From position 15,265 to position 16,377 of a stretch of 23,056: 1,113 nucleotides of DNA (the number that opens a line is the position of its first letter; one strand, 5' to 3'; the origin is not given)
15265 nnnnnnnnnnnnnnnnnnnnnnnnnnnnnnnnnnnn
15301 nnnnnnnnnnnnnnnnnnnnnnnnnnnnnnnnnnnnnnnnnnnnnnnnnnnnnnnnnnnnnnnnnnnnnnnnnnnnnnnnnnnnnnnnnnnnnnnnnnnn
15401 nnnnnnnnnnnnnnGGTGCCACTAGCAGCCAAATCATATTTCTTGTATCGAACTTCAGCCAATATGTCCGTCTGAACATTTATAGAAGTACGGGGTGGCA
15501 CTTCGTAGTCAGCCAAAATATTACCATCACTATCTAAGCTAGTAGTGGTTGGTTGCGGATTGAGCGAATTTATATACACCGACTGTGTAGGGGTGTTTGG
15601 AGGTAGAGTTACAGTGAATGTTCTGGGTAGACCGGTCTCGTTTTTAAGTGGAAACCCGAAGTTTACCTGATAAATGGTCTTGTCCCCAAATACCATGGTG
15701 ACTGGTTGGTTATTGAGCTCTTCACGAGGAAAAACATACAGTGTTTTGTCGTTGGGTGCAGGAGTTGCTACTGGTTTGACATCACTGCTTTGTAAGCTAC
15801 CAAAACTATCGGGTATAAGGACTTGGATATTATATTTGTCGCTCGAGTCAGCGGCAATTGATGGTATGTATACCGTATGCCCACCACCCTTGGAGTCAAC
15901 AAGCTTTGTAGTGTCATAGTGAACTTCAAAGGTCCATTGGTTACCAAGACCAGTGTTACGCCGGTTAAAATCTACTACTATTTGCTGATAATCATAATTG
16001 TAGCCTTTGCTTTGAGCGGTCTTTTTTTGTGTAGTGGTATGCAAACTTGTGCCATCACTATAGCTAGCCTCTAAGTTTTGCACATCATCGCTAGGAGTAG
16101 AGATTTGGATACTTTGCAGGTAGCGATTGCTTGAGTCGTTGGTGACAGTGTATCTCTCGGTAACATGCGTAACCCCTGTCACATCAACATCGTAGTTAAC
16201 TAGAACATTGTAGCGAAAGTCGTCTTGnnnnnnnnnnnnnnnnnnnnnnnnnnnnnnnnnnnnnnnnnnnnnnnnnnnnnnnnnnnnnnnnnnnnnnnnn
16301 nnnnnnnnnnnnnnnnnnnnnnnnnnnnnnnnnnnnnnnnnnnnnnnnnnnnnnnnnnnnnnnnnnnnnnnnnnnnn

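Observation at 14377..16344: Bitopic transglutaminase-like surface protein encoded immediately upstream of metG and the adhesin/sortase pair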

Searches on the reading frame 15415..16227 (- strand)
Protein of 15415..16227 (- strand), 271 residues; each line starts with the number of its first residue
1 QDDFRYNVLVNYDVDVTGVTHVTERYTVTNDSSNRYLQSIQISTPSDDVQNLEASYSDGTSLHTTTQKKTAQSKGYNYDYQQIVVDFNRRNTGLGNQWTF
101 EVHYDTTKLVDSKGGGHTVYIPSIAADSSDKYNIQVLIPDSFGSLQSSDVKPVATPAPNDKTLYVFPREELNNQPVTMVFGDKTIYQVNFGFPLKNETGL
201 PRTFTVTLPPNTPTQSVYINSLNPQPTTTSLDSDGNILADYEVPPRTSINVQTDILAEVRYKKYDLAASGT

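Call 54: search_protein_representatives(alignment_id=A2)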
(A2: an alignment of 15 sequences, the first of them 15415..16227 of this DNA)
Query: 15 sequences, 271 profile positions. Proteins with E-value up to 0.001 (for the whole library): 1159; up to 1e-10: 928; up to 1e-30: 263. The best 150 are listed.
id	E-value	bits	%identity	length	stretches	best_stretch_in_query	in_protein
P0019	2.6e-114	397.6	-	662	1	1-271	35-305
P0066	3.4e-113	393.9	-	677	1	2-270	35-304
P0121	7.5e-104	363.3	-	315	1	2-270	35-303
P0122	4.0e-86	305.2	-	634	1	2-271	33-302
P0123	6.8e-78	278.2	-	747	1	3-271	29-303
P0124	1.3e-75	270.7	-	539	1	2-271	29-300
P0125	1.8e-66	240.7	-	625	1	2-270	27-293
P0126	1.8e-59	217.8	-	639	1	4-269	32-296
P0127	1.2e-54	202.0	-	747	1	2-267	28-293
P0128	3.9e-44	167.5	-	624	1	1-259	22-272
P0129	2.7e-43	164.7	-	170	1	1-150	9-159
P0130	1.8e-41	158.7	-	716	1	3-268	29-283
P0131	6.8e-41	156.9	-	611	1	3-252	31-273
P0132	5.4e-40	153.9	-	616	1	2-254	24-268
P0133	6.1e-40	153.7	-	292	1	2-255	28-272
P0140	9.8e-39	149.8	-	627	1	2-253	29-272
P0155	4.9e-37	144.2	-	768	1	5-269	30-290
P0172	2.3e-36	142.0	-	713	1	6-267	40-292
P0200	7.7e-35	137.0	-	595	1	3-254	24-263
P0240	1.5e-33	132.8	-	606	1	2-259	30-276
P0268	5.9e-33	130.8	-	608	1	2-257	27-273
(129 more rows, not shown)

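Call 55: search_protein_families(library=pfam, proteins=[P0123, P0125, P0128, P0131, P0140, P0155, P0172, P0200, P0240, P0268], max_evalue=0.001)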
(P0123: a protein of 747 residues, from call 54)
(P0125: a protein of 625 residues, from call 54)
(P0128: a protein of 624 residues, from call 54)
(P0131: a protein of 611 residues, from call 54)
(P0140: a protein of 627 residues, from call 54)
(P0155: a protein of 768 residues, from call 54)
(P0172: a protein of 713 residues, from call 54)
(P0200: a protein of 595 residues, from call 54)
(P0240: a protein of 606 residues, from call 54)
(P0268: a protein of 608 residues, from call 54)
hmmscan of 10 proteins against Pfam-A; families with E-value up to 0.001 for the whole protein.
P0123 (747 aa): 1 family
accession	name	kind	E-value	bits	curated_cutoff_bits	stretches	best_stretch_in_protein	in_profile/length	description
PF01841.26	Transglut_core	-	5.7e-17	62.4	23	1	332-443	3-108/108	Transglutaminase-like superfamily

P0125 (625 aa): 1 family
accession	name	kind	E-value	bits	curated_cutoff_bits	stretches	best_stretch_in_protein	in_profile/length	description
PF01841.26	Transglut_core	-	5.6e-20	72.1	23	1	324-434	4-108/108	Transglutaminase-like superfamily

P0128 (624 aa): 1 family
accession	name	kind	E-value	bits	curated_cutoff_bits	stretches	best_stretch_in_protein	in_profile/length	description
PF01841.26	Transglut_core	-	7.1e-17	62.1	23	1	309-414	13-108/108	Transglutaminase-like superfamily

P0131 (611 aa): 1 family
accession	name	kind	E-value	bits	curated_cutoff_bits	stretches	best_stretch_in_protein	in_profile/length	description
PF01841.26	Transglut_core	-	7.6e-13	49.1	23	1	313-423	9-108/108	Transglutaminase-like superfamily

P0140 (627 aa): 2 families
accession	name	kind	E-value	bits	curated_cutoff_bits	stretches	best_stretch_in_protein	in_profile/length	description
PF01841.26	Transglut_core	-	5e-15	56.1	23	1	327-430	11-108/108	Transglutaminase-like superfamily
PF09972.14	DUF2207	-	2e-05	25.3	24.4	1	33-186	3-139/172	Predicted membrane protein (DUF2207) N-terminal domain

P0155 (768 aa): 1 family
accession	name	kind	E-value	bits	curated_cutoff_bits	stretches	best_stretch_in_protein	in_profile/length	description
PF01841.26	Transglut_core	-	2e-12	47.8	23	1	336-431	18-107/108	Transglutaminase-like superfamily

P0172 (713 aa): 1 family
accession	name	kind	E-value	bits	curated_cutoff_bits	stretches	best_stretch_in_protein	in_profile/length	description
PF01841.26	Transglut_core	-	5.1e-08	33.6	23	1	368-418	61-108/108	Transglutaminase-like superfamily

P0200 (595 aa): 2 families
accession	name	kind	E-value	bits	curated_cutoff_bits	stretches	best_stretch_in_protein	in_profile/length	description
PF01841.26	Transglut_core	-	5.6e-15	56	23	1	301-407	12-108/108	Transglutaminase-like superfamily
PF09972.14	DUF2207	-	0.00034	21.3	24.4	0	27-181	3-161/172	Predicted membrane protein (DUF2207) N-terminal domain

P0240 (606 aa): 1 family
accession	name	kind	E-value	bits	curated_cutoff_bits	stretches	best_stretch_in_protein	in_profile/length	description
PF01841.26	Transglut_core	-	3.3e-14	53.5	23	1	309-417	10-108/108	Transglutaminase-like superfamily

P0268 (608 aa): 1 family
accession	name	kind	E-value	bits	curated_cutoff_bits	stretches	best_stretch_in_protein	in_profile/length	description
PF01841.26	Transglut_core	-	2.1e-15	57.4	23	1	313-417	14-108/108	Transglutaminase-like superfamily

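Call 56: list_cluster_members(proteins=[P0123, P0125, P0128, P0131, P0140, P0155, P0172, P0200, P0240, P0268])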
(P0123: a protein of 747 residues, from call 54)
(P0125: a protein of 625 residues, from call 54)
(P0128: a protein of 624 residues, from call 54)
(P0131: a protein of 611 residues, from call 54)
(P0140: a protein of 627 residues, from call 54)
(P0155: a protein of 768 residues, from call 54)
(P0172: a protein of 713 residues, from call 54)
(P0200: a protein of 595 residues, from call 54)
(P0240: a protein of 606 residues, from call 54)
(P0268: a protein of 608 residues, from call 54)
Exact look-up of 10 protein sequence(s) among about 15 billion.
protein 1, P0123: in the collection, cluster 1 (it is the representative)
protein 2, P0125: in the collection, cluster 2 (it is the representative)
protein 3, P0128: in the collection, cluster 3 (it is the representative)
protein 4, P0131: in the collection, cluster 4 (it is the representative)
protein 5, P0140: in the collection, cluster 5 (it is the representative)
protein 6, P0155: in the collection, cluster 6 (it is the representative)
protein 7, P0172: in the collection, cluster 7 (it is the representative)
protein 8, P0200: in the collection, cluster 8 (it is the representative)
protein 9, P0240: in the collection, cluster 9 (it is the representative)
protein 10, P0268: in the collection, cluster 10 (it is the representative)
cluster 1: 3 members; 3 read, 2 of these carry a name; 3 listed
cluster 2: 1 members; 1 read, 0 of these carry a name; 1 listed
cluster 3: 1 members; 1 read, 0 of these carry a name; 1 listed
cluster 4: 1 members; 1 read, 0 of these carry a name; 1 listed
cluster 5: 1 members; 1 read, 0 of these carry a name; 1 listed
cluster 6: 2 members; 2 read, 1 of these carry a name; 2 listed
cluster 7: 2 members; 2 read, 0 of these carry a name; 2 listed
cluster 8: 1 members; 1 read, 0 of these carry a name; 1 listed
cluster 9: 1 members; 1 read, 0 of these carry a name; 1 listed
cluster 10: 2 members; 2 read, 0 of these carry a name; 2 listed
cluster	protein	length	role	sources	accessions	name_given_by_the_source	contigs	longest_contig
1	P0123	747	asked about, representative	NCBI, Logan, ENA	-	-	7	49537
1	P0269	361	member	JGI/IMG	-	hypothetical protein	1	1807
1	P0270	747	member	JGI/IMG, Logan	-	transglutaminase-like putative cysteine protease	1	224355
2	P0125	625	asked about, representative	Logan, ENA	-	-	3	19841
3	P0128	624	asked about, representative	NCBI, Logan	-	-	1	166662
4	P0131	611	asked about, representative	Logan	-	-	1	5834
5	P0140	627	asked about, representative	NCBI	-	-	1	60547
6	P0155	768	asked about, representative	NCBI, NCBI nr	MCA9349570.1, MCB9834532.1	transglutaminase domain-containing protein [Candidatus Saccharibacteria bacterium]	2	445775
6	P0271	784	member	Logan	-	-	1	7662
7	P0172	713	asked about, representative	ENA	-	-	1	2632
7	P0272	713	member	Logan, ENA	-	-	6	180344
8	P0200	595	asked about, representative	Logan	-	-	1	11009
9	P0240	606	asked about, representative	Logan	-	-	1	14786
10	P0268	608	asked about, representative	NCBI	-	-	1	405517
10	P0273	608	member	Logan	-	-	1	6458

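Call 57: find_encoding_contigs(protein=P0268, flank=6000, max_places=1)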
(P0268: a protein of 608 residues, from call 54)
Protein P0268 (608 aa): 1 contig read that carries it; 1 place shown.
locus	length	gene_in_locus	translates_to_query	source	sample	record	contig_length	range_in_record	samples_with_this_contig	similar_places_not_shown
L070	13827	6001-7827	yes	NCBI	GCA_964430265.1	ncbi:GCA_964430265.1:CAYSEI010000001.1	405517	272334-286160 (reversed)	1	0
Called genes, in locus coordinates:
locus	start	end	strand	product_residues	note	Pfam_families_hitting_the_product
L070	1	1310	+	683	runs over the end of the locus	PF02629:CoA_binding, PF13380:CoA_binding_2, PF13607:Succ_CoA_lig, PF19045:Ligase_CoA_2, PF13549:ATP-grasp_5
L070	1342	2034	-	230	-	PF00590:TP_methylase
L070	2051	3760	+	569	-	PF01558:POR, PF01855:POR_N, PF17147:PFOR_II (weak)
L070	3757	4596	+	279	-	PF02775:TPP_enzyme_C, PF12367:PFO_beta_C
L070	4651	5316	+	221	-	PF09335:VTT_dom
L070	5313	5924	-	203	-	PF01726:LexA_DNA_bind, PF00717:Peptidase_S24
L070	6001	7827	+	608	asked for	PF01841:Transglut_core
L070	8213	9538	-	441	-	PF00496:SBP_bac_5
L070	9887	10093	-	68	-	-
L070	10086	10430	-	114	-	-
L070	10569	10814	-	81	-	-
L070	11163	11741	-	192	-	PF01966:HD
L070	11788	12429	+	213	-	PF01209:Ubie_methyltran (weak), PF13489:Methyltransf_23, PF13847:Methyltransf_31, PF08241:Methyltransf_11, PF08242:Methyltransf_12, PF13649:Methyltransf_25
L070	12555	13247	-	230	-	PF05891:Methyltransf_PK (weak), PF05175:MTS (weak), PF13489:Methyltransf_23, PF02353:CMAS, PF13847:Methyltransf_31, PF08241:Methyltransf_11, PF08242:Methyltransf_12, PF13649:Methyltransf_25, +1 more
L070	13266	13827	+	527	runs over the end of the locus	PF04055:Radical_SAM, PF16199:Radical_SAM_C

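Call 58: find_encoding_contigs(protein=P0128, flank=6000, max_places=1)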
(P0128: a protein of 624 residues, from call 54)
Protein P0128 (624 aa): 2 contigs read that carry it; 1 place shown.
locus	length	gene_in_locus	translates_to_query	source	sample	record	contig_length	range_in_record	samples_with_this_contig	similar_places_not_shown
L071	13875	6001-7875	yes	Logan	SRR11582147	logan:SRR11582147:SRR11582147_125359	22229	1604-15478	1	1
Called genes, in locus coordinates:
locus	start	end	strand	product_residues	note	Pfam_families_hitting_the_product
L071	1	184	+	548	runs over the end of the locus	-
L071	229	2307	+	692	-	PF00270:DEAD (faint), PF04851:ResIII, PF17757:UvrB_inter, PF27431:UvrB_3rd, PF00271:Helicase_C, PF12344:UvrB, PF02151:UVR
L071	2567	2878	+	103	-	PF18895:T4SS_pilin (weak)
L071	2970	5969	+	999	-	PF00005:ABC_tran (faint), PF02463:SMC_N (faint), PF13555:AAA_29 (faint), PF20703:nSTAND1 (faint), PF17760:UvrA_inter, PF00684:DnaJ_CXXCXGXG (faint), PF17755:UvrA_DNA-bind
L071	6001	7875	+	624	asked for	PF01841:Transglut_core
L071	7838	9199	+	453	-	PF01541:GIY-YIG, PF27096:UvrC_M, PF02151:UVR, PF08459:UvrC_RNaseH_dom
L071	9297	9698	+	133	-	PF04020:Phage_holin_4_2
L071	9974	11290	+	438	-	PF00496:SBP_bac_5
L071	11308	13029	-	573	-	-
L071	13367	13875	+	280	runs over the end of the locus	PF13399:LytR_C (weak)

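Call 59: find_homologous_proteins(query=P0268, max_evalue=1e-20)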
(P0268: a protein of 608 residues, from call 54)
Query P0268 (608 aa): 3966 proteins with E <= 1e-20 among 8000 candidates; the best 120 are listed.
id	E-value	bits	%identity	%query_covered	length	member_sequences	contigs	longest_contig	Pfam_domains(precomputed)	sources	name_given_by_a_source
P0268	0.0e+0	1370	100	100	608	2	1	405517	PF01841.26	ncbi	-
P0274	3.4e-187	642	49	96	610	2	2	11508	PF01841.26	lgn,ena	-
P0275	5.5e-182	624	48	100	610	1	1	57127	PF01841.26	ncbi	-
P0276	6.7e-177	608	48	95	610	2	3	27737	PF01841.26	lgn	-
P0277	1.3e-174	600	47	98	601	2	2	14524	PF01841.26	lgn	-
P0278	5.8e-172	591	47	96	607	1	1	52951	PF01841.26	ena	-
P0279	2.4e-169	583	47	90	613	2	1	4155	PF01841.26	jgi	jgi:hypothetical protein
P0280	1.1e-163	564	44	94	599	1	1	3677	PF09972.15,PF01841.26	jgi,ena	-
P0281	4.8e-160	552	45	95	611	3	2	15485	PF01841.26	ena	-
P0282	5.5e-160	552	45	95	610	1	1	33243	PF01841.26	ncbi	ncbi:transglutaminase family protein [Patescibacteria group bacterium]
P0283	1.2e-159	551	44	98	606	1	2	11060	PF01841.26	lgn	-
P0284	2.1e-159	550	43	93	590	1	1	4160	PF01841.26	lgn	-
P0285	8.0e-159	548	47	86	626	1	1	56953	PF01841.26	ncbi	-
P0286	2.2e-158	547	45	88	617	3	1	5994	PF01841.26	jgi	-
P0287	5.7e-158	545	43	98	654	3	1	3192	PF01841.26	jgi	jgi:hypothetical protein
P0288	5.8e-157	542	43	96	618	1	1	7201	PF01841.26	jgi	jgi:transglutaminase-like putative cysteine protease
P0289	8.2e-157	541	47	88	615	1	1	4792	PF01841.26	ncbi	ncbi:transglutaminase family protein [Patescibacteria group bacterium]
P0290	9.5e-157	541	44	96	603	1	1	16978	PF01841.26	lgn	-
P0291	4.9e-156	539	44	92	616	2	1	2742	PF01841.26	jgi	jgi:transglutaminase-like putative cysteine protease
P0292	5.0e-156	539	44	91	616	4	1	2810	PF01841.26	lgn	-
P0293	8.5e-156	538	45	90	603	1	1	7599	PF01841.26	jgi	jgi:transglutaminase-like putative cysteine protease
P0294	1.5e-155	537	44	91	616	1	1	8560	PF01841.26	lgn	-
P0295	2.9e-155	536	42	99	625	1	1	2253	PF01841.26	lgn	-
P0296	1.8e-154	534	45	85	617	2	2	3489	PF01841.26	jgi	-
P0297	4.0e-154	532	44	92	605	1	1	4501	PF01841.26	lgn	-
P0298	4.7e-154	532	45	88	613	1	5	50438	PF01841.26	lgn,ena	-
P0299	1.2e-153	531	46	88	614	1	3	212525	PF01841.26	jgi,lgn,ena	jgi:hypothetical protein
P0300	4.1e-153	529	43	96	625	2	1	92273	PF01841.26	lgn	-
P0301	4.5e-153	529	44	91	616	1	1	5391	PF01841.26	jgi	jgi:transglutaminase-like putative cysteine protease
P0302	4.5e-153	529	44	91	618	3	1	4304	PF01841.26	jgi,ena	-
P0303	5.5e-153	529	44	91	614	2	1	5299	PF01841.26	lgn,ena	-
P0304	6.1e-153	529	41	99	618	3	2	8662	PF01841.26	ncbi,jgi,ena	-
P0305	1.0e-152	528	46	88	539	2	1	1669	PF01841.26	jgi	-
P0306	6.9e-152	525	44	90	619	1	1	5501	PF01841.26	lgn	-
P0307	2.8e-151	523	41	100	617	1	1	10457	PF01841.26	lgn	-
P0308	2.9e-151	523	45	88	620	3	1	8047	PF01841.26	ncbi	ncbi:MAG: transglutaminase domain-containing protein [Candidatus Beckwithbacteria bacterium]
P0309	2.9e-151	523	43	88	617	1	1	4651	PF01841.26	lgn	-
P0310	4.2e-151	522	44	98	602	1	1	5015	PF01841.26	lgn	-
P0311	4.4e-151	522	43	95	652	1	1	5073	PF01841.26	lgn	-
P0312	4.8e-151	522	44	88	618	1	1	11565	PF01841.26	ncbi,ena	-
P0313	4.9e-151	522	42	95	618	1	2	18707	PF01841.26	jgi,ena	-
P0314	5.3e-151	522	45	87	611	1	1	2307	PF01841.26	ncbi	-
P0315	1.4e-150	521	43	88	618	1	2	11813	PF01841.26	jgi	-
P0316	1.9e-150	520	43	91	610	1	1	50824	PF01841.26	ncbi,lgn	-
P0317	1.9e-150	520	43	89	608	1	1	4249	PF01841.26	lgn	-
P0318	2.3e-150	520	42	100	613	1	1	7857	PF01841.26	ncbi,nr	ncbi:MAG: transglutaminase family protein [Patescibacteria group bacterium]|nr:transglutaminase fami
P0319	2.3e-150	520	44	90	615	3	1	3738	PF01841.26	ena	-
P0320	5.7e-150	519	42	94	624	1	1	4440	PF01841.26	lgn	-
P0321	1.9e-149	517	44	89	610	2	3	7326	PF01841.26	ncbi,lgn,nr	ncbi:MAG: transglutaminase domain-containing protein [Patescibacteria group bacterium]|nr:transgluta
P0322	2.5e-149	517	43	96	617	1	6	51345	PF01841.26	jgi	-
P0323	3.0e-149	516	42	95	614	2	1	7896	PF01841.26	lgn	-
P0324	3.7e-149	516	43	90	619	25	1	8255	PF01841.26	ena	-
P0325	3.7e-149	516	43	90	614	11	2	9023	PF01841.26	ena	-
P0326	4.5e-149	516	42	99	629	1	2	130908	PF01841.26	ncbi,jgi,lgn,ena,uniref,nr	ncbi:hypothetical protein COT75_00335 [Candidatus Beckwithbacteria bacterium CG10_big_fil_rev_8_21_1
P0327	6.3e-149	515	43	88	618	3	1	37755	PF01841.26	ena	-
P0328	9.9e-149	515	44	88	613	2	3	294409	PF01841.26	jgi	-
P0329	1.2e-148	514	44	90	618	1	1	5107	PF01841.26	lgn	-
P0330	1.4e-148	514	42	92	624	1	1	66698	PF01841.26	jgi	jgi:hypothetical protein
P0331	1.5e-148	514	44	88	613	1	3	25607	PF01841.26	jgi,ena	-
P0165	1.9e-148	514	41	95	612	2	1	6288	PF01841.26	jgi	-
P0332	3.3e-148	513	43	95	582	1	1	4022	PF01841.26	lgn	-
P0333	1.2e-147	511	41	99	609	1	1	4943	PF01841.26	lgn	-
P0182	1.3e-147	511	42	88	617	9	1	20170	PF01841.26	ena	-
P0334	2.2e-147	510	43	98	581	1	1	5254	PF01841.26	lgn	-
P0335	2.8e-147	510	44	90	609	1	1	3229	PF01841.26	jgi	jgi:hypothetical protein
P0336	3.4e-147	510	40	95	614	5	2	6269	PF01841.26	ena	-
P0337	8.5e-147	508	44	90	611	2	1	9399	PF01841.26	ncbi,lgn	-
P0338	1.0e-146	508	42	85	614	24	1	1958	PF01841.26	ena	-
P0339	1.8e-146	507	44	85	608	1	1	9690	PF01841.26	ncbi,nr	ncbi:MAG: transglutaminase family protein [Patescibacteria group bacterium]|nr:transglutaminase fami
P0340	2.0e-146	507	42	96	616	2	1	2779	PF01841.26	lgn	-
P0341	2.8e-146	507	43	99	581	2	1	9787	PF01841.26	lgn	-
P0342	4.3e-146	506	43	91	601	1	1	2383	PF01841.26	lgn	-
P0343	7.7e-146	505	44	84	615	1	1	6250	PF01841.26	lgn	-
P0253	1.0e-145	505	42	95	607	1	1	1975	PF01841.26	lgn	-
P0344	1.1e-145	505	43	89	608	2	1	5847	PF01841.26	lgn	-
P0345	1.9e-145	504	44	85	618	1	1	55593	PF01841.26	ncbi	ncbi:MAG: transglutaminase-like domain-containing protein [Candidatus Beckwithbacteria bacterium]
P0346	2.0e-145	504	40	97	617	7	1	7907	PF01841.26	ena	-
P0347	2.4e-145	503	40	99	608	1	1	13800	PF01841.26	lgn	-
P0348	3.7e-145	503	41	96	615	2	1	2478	PF01841.26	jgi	-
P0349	5.3e-145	502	44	91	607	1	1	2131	PF01841.26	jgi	-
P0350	5.9e-145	502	42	89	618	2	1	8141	PF01841.26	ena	-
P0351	1.4e-144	501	43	93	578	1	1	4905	PF01841.26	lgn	-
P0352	1.6e-144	501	42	87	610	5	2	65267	PF01841.26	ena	-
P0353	1.8e-144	501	43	91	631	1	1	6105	PF01841.26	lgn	-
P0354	2.0e-144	500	43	89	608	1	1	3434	PF01841.26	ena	-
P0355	2.4e-144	500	44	92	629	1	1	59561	PF01841.26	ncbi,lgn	-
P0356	2.5e-144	500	42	91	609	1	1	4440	PF01841.26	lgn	-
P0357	2.6e-144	500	43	92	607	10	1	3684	PF01841.26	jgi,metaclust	metaclust:\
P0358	5.5e-144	499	41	96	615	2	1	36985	PF01841.26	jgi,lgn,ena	-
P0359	5.6e-144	499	41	95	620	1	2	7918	PF01841.26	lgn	-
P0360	5.7e-144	499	41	93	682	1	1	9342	PF01841.26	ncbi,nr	ncbi:transglutaminase domain-containing protein [Candidatus Beckwithbacteria bacterium]|nr:transglut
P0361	6.3e-144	499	40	95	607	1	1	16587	PF01841.26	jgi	jgi:transglutaminase-like putative cysteine protease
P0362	6.8e-144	499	42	88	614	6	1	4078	PF01841.26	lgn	-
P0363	8.1e-144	498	43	87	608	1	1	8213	PF01841.26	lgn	-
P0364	9.6e-144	498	43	88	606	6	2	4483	PF01841.26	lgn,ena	-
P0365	9.8e-144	498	42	88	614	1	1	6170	PF01841.26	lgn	-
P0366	1.2e-143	498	41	98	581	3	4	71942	PF01841.26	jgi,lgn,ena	-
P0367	1.3e-143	498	43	89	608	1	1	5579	PF01841.26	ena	-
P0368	1.8e-143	497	42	99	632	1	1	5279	PF09972.15,PF01841.26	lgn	-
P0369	2.2e-143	497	42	95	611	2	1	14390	PF01841.26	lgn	-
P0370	2.3e-143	497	43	91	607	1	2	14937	PF01841.26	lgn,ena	-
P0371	4.3e-143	496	43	85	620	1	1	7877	PF09972.15,PF01841.26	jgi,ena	-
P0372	4.8e-143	496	41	96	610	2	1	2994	PF09972.15,PF01841.26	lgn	-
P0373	6.9e-143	495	44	95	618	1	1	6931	PF01841.26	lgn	-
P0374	8.6e-143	495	41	100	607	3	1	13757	PF01841.26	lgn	-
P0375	1.8e-142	494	43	89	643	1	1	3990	PF01841.26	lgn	-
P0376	2.6e-142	493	47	79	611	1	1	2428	PF01841.26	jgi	-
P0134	2.6e-142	493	41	99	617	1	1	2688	PF01841.26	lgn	-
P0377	2.9e-142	493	43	92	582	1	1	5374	PF01841.26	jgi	jgi:transglutaminase-like putative cysteine protease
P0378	3.0e-142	493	42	94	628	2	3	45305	PF09972.15,PF01841.26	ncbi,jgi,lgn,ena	-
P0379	3.2e-142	493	42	98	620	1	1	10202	PF01841.26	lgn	-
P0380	5.6e-142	492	40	96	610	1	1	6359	PF01841.26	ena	-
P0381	7.6e-142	492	42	91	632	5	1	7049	PF01841.26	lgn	-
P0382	1.0e-141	491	43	89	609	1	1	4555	PF01841.26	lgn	-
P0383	2.4e-141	490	42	88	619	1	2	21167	PF01841.26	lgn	-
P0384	3.0e-141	490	40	100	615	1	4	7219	PF01841.26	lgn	-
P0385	3.2e-141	490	41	99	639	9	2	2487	PF01841.26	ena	-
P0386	4.5e-141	489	44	83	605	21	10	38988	PF01841.26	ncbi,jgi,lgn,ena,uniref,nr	ncbi:hypothetical protein AUJ59_02895 [Candidatus Beckwithbacteria bacterium CG1_02_47_37]|uniref:Tr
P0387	5.3e-141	489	42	99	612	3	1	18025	PF01841.26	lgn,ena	-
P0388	5.3e-141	489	42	91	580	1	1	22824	PF01841.26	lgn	-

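Call 68: find_related_loci(query=A3, collection=metagenome_contigs, flank=6000)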
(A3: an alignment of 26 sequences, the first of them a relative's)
Query A3 (608 aa) in metagenome_contigs; peptide patterns used: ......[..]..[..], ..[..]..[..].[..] (x = any residue, [..] = any of these).
600 stretches matched a pattern (row limit reached: there are more); 540 encode a relative of the query (tblastn E <= 1e-3); the best 80 are kept; 80 distinct loci.
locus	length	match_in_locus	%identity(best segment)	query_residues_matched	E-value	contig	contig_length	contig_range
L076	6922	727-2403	44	1-556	1e-158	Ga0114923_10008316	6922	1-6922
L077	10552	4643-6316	44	1-556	1e-157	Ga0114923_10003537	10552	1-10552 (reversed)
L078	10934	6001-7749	42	24-599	3e-155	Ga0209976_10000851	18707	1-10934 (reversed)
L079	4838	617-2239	42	2-539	4e-154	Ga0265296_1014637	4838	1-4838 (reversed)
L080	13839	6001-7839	41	1-608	1e-150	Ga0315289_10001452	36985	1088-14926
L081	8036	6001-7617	43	20-556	2e-150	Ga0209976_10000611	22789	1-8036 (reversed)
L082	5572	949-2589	43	23-569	9e-152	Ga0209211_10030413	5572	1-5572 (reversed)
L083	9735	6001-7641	43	23-569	3e-150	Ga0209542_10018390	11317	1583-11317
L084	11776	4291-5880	42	23-549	4e-147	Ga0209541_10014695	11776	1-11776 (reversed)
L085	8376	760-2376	45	1-536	3e-147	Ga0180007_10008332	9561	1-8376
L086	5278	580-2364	40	21-608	2e-148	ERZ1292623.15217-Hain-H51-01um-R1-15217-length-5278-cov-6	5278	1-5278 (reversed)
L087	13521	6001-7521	44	2-508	4e-146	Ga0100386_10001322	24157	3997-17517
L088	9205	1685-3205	44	2-508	1e-145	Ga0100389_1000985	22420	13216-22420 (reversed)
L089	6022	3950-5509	42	23-539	1e-145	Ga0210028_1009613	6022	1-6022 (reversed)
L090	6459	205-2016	41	6-605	4e-144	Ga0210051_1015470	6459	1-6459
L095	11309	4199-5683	45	25-520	2e-140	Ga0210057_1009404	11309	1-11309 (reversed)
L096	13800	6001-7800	41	2-606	3e-139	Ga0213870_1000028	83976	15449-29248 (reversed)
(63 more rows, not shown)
